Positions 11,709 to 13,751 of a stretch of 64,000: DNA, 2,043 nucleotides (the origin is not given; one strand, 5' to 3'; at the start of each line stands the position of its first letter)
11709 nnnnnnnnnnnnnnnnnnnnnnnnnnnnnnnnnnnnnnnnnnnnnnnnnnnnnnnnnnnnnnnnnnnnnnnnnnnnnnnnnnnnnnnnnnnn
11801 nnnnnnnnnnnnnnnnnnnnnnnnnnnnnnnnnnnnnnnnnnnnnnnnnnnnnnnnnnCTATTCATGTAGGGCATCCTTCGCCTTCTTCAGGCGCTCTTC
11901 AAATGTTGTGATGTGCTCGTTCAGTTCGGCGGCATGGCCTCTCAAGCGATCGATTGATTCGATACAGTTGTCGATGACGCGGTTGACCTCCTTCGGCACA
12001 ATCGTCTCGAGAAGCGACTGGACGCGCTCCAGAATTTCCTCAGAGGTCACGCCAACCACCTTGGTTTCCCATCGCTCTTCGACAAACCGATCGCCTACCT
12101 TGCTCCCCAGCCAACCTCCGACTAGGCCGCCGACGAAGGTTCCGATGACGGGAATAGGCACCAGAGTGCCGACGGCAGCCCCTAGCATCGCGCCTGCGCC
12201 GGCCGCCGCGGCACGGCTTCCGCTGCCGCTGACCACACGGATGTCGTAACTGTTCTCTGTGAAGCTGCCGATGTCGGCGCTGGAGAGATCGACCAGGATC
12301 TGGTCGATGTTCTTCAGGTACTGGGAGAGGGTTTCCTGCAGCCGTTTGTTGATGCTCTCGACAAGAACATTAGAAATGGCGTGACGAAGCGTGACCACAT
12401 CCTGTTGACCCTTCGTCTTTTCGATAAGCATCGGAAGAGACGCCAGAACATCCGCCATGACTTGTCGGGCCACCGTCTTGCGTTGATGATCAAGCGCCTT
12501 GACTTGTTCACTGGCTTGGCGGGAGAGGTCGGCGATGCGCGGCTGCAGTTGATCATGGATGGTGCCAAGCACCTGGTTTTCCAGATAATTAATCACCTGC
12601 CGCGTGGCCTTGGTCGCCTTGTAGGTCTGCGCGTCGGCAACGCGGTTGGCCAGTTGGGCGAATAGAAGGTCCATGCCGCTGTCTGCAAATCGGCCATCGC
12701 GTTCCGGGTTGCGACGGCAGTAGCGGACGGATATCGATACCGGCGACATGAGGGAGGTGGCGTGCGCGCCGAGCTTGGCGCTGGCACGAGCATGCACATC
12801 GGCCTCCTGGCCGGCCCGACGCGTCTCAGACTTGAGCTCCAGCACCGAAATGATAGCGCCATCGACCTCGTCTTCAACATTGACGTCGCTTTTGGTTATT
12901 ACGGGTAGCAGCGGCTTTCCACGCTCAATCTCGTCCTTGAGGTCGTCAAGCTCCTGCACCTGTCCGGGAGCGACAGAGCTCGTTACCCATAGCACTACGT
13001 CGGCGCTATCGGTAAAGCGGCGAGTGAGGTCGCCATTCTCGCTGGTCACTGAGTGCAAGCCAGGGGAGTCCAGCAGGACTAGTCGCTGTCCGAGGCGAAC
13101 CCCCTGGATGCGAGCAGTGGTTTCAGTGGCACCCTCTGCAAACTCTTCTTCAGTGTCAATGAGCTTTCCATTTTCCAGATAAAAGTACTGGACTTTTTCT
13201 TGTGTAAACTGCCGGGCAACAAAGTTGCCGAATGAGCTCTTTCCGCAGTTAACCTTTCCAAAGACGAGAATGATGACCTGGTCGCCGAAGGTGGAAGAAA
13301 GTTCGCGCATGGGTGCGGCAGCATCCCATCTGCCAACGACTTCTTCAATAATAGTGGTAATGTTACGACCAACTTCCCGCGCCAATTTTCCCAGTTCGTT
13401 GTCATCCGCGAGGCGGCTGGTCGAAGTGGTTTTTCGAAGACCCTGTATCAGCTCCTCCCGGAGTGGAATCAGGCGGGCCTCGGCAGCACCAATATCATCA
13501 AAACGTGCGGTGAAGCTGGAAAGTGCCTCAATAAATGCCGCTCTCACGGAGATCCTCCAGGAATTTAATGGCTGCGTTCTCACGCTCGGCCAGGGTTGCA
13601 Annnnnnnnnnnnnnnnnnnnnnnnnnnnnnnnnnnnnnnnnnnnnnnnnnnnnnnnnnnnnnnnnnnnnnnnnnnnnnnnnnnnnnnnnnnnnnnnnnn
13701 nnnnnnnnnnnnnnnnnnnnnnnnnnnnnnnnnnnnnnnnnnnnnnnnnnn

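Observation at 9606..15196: Six-gene operon with three dynamin-like GTPases interleaved with small membrane and helical proteins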

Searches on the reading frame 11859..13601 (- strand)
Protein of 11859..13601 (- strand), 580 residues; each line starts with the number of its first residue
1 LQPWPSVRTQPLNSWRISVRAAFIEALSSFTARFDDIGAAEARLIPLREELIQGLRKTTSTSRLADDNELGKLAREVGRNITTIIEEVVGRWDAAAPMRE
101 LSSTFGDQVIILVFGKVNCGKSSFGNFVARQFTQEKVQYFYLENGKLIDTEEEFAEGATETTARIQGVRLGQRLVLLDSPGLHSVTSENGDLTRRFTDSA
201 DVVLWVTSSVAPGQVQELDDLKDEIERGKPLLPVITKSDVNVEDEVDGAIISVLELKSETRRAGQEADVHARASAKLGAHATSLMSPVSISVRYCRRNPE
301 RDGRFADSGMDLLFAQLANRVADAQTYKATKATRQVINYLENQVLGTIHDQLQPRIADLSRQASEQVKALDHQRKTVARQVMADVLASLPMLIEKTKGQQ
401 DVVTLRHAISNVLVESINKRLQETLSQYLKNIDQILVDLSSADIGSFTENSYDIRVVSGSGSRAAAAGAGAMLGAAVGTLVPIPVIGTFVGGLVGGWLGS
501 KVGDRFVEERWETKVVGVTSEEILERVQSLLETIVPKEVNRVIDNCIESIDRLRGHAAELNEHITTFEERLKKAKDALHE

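Call 3: search_protein_families(library=pfam, proteins=[window:11859-13601:-], max_evalue=0.01)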
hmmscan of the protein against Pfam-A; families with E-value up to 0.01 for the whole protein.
window:11859-13601:- (580 aa): 7 families
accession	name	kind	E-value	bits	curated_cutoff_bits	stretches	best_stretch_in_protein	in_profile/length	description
PF00350.29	Dynamin_N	-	8.9e-09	36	27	1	171-235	100-165/168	Dynamin family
PF01926.29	MMR_HSR1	-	6.7e-07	29.9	21.9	1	111-237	2-113/113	50S ribosome-binding GTPase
PF13488.11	Gly-zipper_Omp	-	2.4e-05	24.6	25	1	467-506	3-42/46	Glycine zipper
PF05433.20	Rick_17kDa_Anti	-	0.00042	20.6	24.2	0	486-504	1-20/43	Glycine zipper 2TM domain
PF11981.13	DUF3482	-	0.00064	19.6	29.2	1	344-501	31-191/293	Domain of unknown function (DUF3482)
PF00009.33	GTP_EFTU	-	0.00099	19.2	26.5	1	109-285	4-179/188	Elongation factor Tu GTP binding domain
PF04108.17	ATG17_like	-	0.0062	16.5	43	0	527-579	102-154/355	Autophagy protein ATG17-like domain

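Call 4: search_protein_families(library=padloc, proteins=[window:11859-13601:-], max_evalue=0.01)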
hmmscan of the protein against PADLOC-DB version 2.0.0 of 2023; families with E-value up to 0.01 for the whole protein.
window:11859-13601:- (580 aa): 4 families
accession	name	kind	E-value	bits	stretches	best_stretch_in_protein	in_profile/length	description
PDLC03841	LeoBC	-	1.6e-15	55.3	2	333-578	317-587/601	-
PDLC03839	LeoA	-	7.9e-13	46.3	1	83-440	40-384/559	-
PDLC03842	LeoB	-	2.1e-07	28.2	1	398-544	366-518/568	-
PDLC04409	PDC-M09B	-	6.1e-05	19.8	1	465-541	350-424/480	-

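Call 5: search_protein_families(library=ncbifam, proteins=[window:11859-13601:-], max_evalue=0.01)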
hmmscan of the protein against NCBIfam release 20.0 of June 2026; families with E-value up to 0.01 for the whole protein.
window:11859-13601:- (580 aa): 2 families
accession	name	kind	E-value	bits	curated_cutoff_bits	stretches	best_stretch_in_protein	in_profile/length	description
NF041922.1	DLP_LeoA_gen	subfamily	0.00039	19.5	325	0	159-212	82-143/532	LeoA/HP0731 family dynamin-like GTPase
TIGR03594.1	GTPase_EngA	equivalog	0.0024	17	306.7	0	73-129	141-196/432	ribosome biogenesis GTPase Der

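Call 12: search_solved_structures(query=window:11859-13547:-, max_evalue=0.01)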
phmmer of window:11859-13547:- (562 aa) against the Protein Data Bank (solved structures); distinct sequences matched with E-value up to 0.01: 0.

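Call 14: find_homologous_proteins(query=window:11859-13547:-, max_evalue=0.001)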
Query window:11859-13547:- (562 aa): 556 proteins with E <= 0.001 among 8000 candidates; the best 120 are listed.
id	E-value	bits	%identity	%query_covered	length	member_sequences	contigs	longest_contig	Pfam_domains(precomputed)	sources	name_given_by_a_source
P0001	0.0e+0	1212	100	100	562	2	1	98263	PF01926.30,PF00350.30,PF13488.12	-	-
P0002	1.5e-139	484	48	86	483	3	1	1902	PF01926.30,PF00350.30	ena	-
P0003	2.0e-125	438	39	100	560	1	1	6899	PF01926.30,PF00350.30,PF13488.12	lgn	-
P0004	7.0e-124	433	40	99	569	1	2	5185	PF01926.30,PF00350.30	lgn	-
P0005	4.6e-122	427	39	99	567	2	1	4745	PF01926.30,PF00350.30,PF13488.12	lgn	-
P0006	7.7e-122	426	42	98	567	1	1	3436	PF01926.30,PF00350.30,PF13488.12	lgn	-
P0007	9.0e-122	426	42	99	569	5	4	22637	PF01926.30,PF00350.30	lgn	-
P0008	4.6e-121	423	39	98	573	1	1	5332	PF01926.30,PF00350.30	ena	-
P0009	3.5e-120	420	39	99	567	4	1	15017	PF00350.30,PF13488.12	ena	-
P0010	1.1e-118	415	40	99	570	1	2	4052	PF01926.30,PF00350.30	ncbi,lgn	ncbi:MAG: GTPase [Bdellovibrionales bacterium]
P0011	2.6e-118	414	41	99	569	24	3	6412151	PF01926.30,PF00350.30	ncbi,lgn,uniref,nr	ncbi:GTPase [Pseudomonas paraveronii]|uniref:GTPase n=1 Tax=Pseudomonas paraveronii TaxID=3040598 Re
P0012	5.2e-118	413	40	98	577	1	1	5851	PF01926.30,PF00350.30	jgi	jgi:predicted GTPase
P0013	7.9e-118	413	40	99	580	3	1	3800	PF01926.30,PF00350.30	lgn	-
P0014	9.9e-118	412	40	98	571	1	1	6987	PF01926.30,PF00350.30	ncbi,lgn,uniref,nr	ncbi:dynamin family protein [Cupriavidus basilensis]|uniref:dynamin family protein n=1 Tax=Cupriavid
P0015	2.9e-117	411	40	99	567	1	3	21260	PF01926.30,PF00350.30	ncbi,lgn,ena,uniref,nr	ncbi:MAG: Unknown protein [uncultured Thiotrichaceae bacterium]|uniref:G domain-containing protein n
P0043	2.3e-110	388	38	96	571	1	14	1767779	PF01926.30,PF00350.30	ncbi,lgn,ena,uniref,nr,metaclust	ncbi:dynamin family protein [Vibrio cyclitrophicus]|uniref:dynamin family protein n=1 Tax=Vibrio cyc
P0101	3.7e-104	367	39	90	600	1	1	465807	PF01926.30,PF00350.30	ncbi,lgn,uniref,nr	ncbi:GTPase [Burkholderia sp. Ax-1719]|uniref:GTPase n=1 Tax=Burkholderia sp. Ax-1719 TaxID=2608334 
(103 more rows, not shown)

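Call 15: find_encoding_contigs(protein=P0011, flank=8000, max_places=2)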
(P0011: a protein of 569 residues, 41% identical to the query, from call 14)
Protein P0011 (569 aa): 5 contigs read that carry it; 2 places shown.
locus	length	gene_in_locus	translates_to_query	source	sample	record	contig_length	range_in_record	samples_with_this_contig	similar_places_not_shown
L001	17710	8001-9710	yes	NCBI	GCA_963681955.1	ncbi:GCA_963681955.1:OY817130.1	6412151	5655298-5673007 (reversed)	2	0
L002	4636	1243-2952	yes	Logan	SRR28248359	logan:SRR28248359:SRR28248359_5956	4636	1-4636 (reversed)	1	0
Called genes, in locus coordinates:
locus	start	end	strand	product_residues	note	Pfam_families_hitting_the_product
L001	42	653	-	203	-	PF08348:PAS_6, PF13309:HTH_22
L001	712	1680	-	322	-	PF02423:OCD_Mu_crystall, PF01488:Shikimate_DH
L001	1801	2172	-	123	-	PF00376:MerR, PF13411:MerR_1, PF09278:MerR-DNA-bind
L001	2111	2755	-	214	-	PF02525:Flavodoxin_2, PF03358:FMN_red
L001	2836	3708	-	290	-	PF26109:WHD_BrxR, PF13280:WYL, PF26107:BrxR_CTD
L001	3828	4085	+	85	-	-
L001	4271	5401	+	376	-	PF03193:RsgA_GTPase (faint), PF00735:Septin (faint), PF01926:MMR_HSR1, PF05128:DUF697 (faint)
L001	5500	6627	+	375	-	PF00735:Septin, PF01926:MMR_HSR1 (weak)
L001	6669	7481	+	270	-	PF00350:Dynamin_N (faint), PF01926:MMR_HSR1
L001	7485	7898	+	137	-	-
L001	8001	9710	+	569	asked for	PF00350:Dynamin_N (faint), PF01926:MMR_HSR1 (weak)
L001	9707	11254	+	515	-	PF03193:RsgA_GTPase (weak), PF05049:IIGP (weak), PF00350:Dynamin_N (weak), PF01926:MMR_HSR1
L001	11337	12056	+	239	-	-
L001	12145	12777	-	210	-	PF00857:Isochorismatase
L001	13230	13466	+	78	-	PF19619:DUF6124 (weak)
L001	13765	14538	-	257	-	PF00717:Peptidase_S24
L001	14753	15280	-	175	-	PF00719:Pyrophosphatase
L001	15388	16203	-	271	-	PF06167:Peptidase_M90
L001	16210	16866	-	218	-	PF09335:VTT_dom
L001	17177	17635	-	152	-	PF00583:Acetyltransf_1, PF13673:Acetyltransf_10, PF13508:Acetyltransf_7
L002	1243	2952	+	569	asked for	PF00350:Dynamin_N (faint), PF01926:MMR_HSR1 (weak)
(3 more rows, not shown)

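Call 16: find_encoding_contigs(protein=P0043, flank=8000, max_places=2)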
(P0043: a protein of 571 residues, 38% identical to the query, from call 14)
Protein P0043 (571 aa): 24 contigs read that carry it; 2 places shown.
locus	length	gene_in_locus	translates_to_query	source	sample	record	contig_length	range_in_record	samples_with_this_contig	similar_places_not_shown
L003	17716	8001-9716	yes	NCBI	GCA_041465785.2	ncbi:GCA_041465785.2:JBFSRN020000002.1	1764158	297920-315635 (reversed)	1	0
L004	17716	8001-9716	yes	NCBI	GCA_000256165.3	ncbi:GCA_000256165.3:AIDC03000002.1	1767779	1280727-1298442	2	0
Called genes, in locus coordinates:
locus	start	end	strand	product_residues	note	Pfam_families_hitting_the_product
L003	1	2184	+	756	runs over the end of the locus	PF00092:VWA, PF13519:VWA_2, PF00353:HemolysinCabind (weak)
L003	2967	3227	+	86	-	PF04828:GFA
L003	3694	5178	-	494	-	PF01134:GIDA (faint), PF03486:HI0933_like (faint), PF07992:Pyr_redox_2, PF13450:NAD_binding_8 (faint), PF13738:Pyr_redox_3, PF13434:Lys_Orn_oxgnase (weak), PF00070:Pyr_redox, PF02852:Pyr_redox_dim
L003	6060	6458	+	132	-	PF05099:TerB (faint)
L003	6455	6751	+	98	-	PF03692:CxxCxxCC (weak)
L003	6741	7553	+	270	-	PF00009:GTP_EFTU (faint), PF00350:Dynamin_N (weak), PF01926:MMR_HSR1, PF02421:FeoB_N (weak), PF04548:AIG1 (weak)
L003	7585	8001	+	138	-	-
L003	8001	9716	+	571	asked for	PF01926:MMR_HSR1 (weak), PF00350:Dynamin_N (weak)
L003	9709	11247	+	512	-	PF03193:RsgA_GTPase (faint), PF00350:Dynamin_N (weak), PF01926:MMR_HSR1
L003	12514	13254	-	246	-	PF01695:IstB_IS21, PF20720:nSTAND3 (faint)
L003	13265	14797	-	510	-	PF00665:rve, PF22483:Mu-transpos_C_2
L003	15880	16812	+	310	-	PF14281:PDDEXK_4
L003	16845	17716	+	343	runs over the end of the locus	PF13565:HTH_32 (faint), PF13384:HTH_23, PF13551:HTH_29, PF13592:HTH_33, PF13358:DDE_3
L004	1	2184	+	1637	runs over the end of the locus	PF09430:EMC7_beta-sandw (faint), PF13754:Big_3_4 (faint), PF16561:AMPK1_CBM (faint), PF19077:Big_13 (weak), PF19077:Big_13 (weak), PF00092:VWA, PF13519:VWA_2, PF00353:HemolysinCabind (weak), +2 more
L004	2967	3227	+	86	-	PF04828:GFA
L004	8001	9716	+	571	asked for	PF01926:MMR_HSR1 (weak), PF00350:Dynamin_N (weak)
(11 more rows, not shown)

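Call 17: find_encoding_contigs(protein=P0101, flank=8000, max_places=2)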
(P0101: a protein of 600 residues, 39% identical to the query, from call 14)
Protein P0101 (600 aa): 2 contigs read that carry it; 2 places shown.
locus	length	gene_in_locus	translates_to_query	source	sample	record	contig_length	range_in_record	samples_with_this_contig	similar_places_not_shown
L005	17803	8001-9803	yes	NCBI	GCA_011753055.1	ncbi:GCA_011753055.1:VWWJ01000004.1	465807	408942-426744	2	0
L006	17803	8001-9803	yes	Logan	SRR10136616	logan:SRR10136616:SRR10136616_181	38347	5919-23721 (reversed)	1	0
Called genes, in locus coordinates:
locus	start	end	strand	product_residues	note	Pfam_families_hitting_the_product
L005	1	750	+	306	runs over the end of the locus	PF01738:DLH, PF12146:Hydrolase_4 (weak), PF12697:Abhydrolase_6 (weak)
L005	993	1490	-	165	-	-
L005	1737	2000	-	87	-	-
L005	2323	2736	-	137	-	PF07510:GmrSD_C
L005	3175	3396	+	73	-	-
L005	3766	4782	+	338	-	PF13280:WYL, PF25583:WCX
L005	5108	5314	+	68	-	-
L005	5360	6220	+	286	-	PF08378:NERD (faint)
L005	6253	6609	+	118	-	-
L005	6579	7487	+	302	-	PF00350:Dynamin_N (faint), PF01926:MMR_HSR1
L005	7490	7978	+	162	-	-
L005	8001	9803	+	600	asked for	PF01926:MMR_HSR1 (weak), PF00350:Dynamin_N (weak)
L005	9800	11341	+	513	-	PF00350:Dynamin_N (weak), PF01926:MMR_HSR1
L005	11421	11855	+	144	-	-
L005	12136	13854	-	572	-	PF12482:DUF3701, PF00589:Phage_integrase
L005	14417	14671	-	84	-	PF26332:DUF8087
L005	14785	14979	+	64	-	PF00816:Histone_HNS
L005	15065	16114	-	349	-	-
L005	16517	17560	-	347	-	PF00419:Fimbrial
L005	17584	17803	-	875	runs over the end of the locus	PF13954:PapC_N, PF00577:Usher, PF13953:PapC_C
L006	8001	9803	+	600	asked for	PF01926:MMR_HSR1 (weak), PF00350:Dynamin_N (weak)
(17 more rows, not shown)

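Call 23: find_related_loci(query=A1, collection=genome_contigs, flank=7000)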
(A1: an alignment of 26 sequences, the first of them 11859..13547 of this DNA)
Query A1 (562 aa) in genome_contigs; peptide patterns used: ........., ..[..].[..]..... (x = any residue, [..] = any of these).
159 stretches matched a pattern; 45 encode a relative of the query (tblastn E <= 1e-3); 45 distinct loci.
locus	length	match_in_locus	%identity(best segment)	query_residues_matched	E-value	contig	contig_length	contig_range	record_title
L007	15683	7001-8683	38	5-560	3e-119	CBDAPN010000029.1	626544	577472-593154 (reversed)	MAG: Endozoicomonas sp. isolate 8470bd25-123e-441a-b7c5-e891fc5b1eee genome assembly, contig: contig_29, whole genome sh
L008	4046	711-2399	40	5-558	1e-118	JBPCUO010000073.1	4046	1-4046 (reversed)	MAG: Bdellovibrionales bacterium isolate MAG_seacave_16 S1Ck127_6060939, whole genome shotgun sequence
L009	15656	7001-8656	38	5-557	1e-109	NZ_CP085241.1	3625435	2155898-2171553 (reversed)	Vreelandella venusta strain ABH-602 chromosome, complete genome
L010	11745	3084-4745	40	7-560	3e-108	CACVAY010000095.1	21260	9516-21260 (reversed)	MAG: uncultured Thiotrichaceae bacterium isolate HLG_WM_MAG_07 genome assembly, contig: NODE_392_length_21260_cov_55.709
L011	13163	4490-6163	35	5-557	2e-108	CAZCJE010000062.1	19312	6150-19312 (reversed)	MAG TPA_asm: uncultured Thiothrix sp. isolate binchicken_co41_309 genome assembly, contig: NODE_1704_length_19312_cov_28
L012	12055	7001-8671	39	3-560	2e-107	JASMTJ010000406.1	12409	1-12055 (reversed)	MAG: Bacteroidales bacterium isolate GSC-VFA-60_REP7 CoA_60C_k149_132547, whole genome shotgun sequence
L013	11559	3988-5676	42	4-560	5e-107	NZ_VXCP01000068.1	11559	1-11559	Pseudomonas akapageensis strain PS24 2828-6-18_S1_L001_R1_001_(paired)_contig_68, whole genome shotgun sequence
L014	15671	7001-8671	40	3-560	7e-105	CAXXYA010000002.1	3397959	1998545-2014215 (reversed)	MAG: uncultured Marinobacterium sp. isolate 117196da-b9e2-4d48-9152-d7b8b129e8f9 genome assembly, contig: contig_2, whol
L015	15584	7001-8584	39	53-558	5e-105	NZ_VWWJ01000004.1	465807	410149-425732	Burkholderia sp. Ax-1719 NODE_4_length_465807_cov_22.356850/0, whole genome shotgun sequence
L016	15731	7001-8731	37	3-559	4e-104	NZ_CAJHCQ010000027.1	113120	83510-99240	Paraburkholderia hiiakae strain LMG 27952 isolate LMG 27952, whole genome shotgun sequence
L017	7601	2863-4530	36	5-549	9e-104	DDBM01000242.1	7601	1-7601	MAG TPA_asm: Moraxellaceae bacterium UBA2032 UBA2032_contig_3657, whole genome shotgun sequence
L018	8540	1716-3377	36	5-560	1e-101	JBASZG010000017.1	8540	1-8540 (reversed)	MAG: Venatoribacter sp. isolate MFD13471_ilm_asm_bin28 k127_16033, whole genome shotgun sequence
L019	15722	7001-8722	36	5-557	3e-100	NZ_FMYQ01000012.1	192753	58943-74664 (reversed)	Paraburkholderia lycopersici strain TNe-862, whole genome shotgun sequence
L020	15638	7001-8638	38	4-539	7e-99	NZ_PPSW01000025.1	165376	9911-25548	Pseudoalteromonas phenolica strain S3663 S3663_contig_25, whole genome shotgun sequence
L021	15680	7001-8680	38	3-562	3e-96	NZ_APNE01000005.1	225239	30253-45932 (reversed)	Salinisphaera hydrothermalis EPR70 contig5, whole genome shotgun sequence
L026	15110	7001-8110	42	46-410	7e-84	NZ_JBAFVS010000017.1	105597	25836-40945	Xanthobacter autotrophicus ATCC 700552 strain T102 Contig017, whole genome shotgun sequence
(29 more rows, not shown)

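Call 31: find_encoding_contigs(protein=P0001, flank=3000, max_places=3)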
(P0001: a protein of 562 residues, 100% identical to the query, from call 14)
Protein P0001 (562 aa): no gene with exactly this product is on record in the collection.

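Call 32: find_encoding_contigs(protein=P0002, flank=3000, max_places=3)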
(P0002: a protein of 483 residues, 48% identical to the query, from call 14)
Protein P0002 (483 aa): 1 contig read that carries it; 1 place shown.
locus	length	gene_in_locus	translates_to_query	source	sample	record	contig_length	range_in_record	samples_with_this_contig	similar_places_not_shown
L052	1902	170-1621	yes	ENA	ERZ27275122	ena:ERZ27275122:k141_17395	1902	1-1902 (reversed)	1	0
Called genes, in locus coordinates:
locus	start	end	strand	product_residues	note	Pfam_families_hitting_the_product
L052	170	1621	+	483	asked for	PF00350:Dynamin_N (faint), PF01926:MMR_HSR1 (weak)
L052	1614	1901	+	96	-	?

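Call 55: predict_structure(alignment_id=A1)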
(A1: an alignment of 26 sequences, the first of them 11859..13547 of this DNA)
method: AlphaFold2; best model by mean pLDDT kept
length: 562 residues; sequences in the alignment: 26
mean_pLDDT: 78.4   pTM: 0.64
mean pLDDT of the five models: 78.4, 77.9, 76.6, 73.7, 72.4
residues with pLDDT >= 90: 127; 70-90: 306; 50-70: 75; < 50: 54
segments of 3 or more residues with pLDDT < 50: 193-195, 442-490
pLDDT, mean of each block of 10 residues (from residue 1): 76 64 83 87 69 88 90 71 68 83 86 87 78 81 68 87 59 60 84 59 78 88 83 85 88 87 85 88 87 90 86 81 90 92 93 92 92 86 87 91 87 78 79 65 46 38 36 37 42 68 85 91 91 90 94 89 69
secondary structure, 60 per line:
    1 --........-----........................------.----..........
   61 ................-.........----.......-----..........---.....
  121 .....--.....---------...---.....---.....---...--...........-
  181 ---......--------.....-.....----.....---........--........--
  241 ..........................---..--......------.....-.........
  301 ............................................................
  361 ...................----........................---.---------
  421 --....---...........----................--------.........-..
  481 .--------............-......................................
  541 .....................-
elements in order: H3-10 H16-39 H51-76 H78-86 E91-97 H103-112 E119-125 E128-132 E148-152 E156-160 H169-179 E184-189 H198-202 H204-208 E213-217 E221-228 E231-238 H241-265 H274-279 H286-290 H292-379 H384-407 H423-426 E430-440 H445-460 H469-477 E490-501 H503-561

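Call 57: search_protein_families(library=padloc, alignment_id=A2, max_evalue=0.00001)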
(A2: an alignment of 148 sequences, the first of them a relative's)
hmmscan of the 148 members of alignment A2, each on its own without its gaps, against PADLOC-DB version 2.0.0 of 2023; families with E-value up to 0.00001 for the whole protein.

A. member 1, L007:872-2086:+ (405 aa): 11 families
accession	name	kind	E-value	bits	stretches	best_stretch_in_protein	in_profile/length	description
PDLC00987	Cmr6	-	9.6e-34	115.2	1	99-285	37-213/213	Cmr6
PDLC01274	Cmr6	-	2.1e-33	114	1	81-285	14-188/188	"CAS-III-B,CAS-III-C; effector_G7"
PDLC01452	Cmr6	-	2.9e-32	110.6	1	77-286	48-226/228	"CAS-III-B,CAS-III-C; effector_G7"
PDLC00989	Cmr6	-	1.8e-31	107.9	1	104-286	88-261/264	Cmr6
PDLC01016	Csm3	-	1.5e-09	36.5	1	123-283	27-187/189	Csm3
PDLC01015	Csm3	-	4.5e-08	32.4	1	118-188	19-93/178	Csm3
PDLC01339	Csm3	-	1.1e-07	31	1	106-282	7-163/163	"CAS-III-A,CAS-III-D; effector_G7"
PDLC01442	Csm3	-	1.3e-07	29.7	0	120-190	38-107/208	"CAS-III-A,CAS-III-D; effector_G7"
PDLC01535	Cmr6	-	6.1e-07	27.6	1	115-284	33-183/185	"CAS-III-B,CAS-III-C; effector_G7"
PDLC00988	Cmr6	-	3.7e-06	25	0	264-306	204-245/252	Cmr6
PDLC01212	Cmr6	-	6.3e-06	23.5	0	98-290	56-209/499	"CAS-III-B,CAS-III-C; effector_G7"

B. families by the number of members that match (of 148 scanned): 177 families (the first 25 are shown)
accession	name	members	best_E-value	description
PDLC01652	WYL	8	1e-29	"CAS-I,CAS-II,CAS-III,CAS-IV,CAS-V,CAS-VI; associated_signaling"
PDLC01457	WYL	6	1.9e-25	"CAS-I,CAS-II,CAS-III,CAS-IV,CAS-V,CAS-VI; associated_signaling"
PDLC03813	RTasNERD-Hel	4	3.2e-17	DRT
PDLC01880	CARF4--CARF_PDDEXK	3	3.6e-95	-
PDLC01037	Csx1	3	3e-34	ARF+Nuclease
PDLC01968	CARF_PDDEXK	3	3.7e-33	-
PDLC01087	C3a187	3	5.8e-14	NERD+UvrD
PDLC01904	CARF5--CARF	2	1.1e-122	-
PDLC01909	CARF5--CARF_TM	2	8e-82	-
PDLC01477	Cas6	2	2.3e-77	"CAS-I,CAS-II,CAS-III,CAS-IV,CAS-V,CAS-VI; crRNAmaturation"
PDLC01299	Csx1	2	1.1e-63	CAS-III; associated_signaling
PDLC01496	Cas6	2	1.2e-59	"CAS-I,CAS-II,CAS-III,CAS-IV,CAS-V,CAS-VI; crRNAmaturation"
PDLC01354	Csx1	2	4.5e-57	CAS-III; associated_signaling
PDLC01619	Csx1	2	3.5e-51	CAS-III; associated_signaling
PDLC01036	WYL/Csx1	2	1.4e-44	CARF+WYL C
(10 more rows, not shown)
